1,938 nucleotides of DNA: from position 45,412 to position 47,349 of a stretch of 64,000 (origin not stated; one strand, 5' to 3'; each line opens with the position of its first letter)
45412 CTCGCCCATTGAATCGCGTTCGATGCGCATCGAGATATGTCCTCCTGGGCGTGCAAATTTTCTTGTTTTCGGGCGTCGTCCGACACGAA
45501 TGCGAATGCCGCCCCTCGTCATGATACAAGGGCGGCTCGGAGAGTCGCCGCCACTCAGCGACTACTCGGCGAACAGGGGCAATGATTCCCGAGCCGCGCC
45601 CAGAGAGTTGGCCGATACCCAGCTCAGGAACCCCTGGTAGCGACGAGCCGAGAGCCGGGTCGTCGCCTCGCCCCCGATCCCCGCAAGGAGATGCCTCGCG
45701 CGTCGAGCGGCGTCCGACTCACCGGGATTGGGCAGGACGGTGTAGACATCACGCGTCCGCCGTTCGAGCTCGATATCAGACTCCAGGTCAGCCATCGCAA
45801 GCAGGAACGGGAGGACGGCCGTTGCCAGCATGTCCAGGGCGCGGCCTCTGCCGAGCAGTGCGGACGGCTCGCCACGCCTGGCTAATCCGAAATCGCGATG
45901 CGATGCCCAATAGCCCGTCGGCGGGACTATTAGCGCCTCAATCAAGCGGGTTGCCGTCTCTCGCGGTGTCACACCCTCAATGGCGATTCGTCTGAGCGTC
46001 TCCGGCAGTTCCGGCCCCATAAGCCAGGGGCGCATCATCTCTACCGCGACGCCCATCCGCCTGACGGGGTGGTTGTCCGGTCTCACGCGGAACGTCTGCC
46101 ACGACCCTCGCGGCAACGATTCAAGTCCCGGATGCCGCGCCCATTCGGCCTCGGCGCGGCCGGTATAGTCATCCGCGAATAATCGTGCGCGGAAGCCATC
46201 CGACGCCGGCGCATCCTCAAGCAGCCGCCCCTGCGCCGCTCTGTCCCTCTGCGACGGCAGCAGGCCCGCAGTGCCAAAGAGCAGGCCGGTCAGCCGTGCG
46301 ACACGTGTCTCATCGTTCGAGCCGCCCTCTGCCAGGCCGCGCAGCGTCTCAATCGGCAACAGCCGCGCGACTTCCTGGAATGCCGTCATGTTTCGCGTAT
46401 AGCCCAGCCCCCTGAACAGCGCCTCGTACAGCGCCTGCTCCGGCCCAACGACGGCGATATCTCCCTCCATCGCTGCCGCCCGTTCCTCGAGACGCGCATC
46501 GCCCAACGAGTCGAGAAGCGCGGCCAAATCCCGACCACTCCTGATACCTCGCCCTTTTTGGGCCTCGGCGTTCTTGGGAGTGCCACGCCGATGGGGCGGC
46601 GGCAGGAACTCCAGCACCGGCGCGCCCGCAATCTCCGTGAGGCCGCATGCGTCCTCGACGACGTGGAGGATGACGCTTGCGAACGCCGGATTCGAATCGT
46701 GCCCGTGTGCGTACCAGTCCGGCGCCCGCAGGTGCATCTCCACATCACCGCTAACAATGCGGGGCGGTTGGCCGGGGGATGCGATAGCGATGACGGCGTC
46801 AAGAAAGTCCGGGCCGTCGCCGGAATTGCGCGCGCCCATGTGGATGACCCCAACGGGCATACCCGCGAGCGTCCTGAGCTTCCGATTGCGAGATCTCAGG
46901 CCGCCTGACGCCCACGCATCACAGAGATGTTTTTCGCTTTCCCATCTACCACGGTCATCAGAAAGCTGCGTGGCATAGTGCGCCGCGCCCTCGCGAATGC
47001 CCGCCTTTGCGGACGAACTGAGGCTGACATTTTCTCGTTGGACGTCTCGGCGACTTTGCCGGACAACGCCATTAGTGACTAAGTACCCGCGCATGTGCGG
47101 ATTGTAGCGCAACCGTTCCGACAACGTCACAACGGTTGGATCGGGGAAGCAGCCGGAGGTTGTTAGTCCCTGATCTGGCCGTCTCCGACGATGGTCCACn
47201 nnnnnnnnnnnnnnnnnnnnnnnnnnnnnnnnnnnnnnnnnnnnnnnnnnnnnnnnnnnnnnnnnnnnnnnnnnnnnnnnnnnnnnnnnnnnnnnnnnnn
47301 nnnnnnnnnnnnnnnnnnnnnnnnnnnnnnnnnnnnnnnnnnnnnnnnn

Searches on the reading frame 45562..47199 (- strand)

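Call 5: search_protein_families(library=pfam, proteins=[window:45562-47199:-], max_evalue=0.1)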
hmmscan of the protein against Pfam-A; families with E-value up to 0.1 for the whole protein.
window:45562-47199:- (545 aa): 1 family
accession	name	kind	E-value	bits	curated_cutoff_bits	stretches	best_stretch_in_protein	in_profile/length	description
PF11013.13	DUF2851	-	2.8e-42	145.5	25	2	89-183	1-88/375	Protein of unknown function (DUF2851)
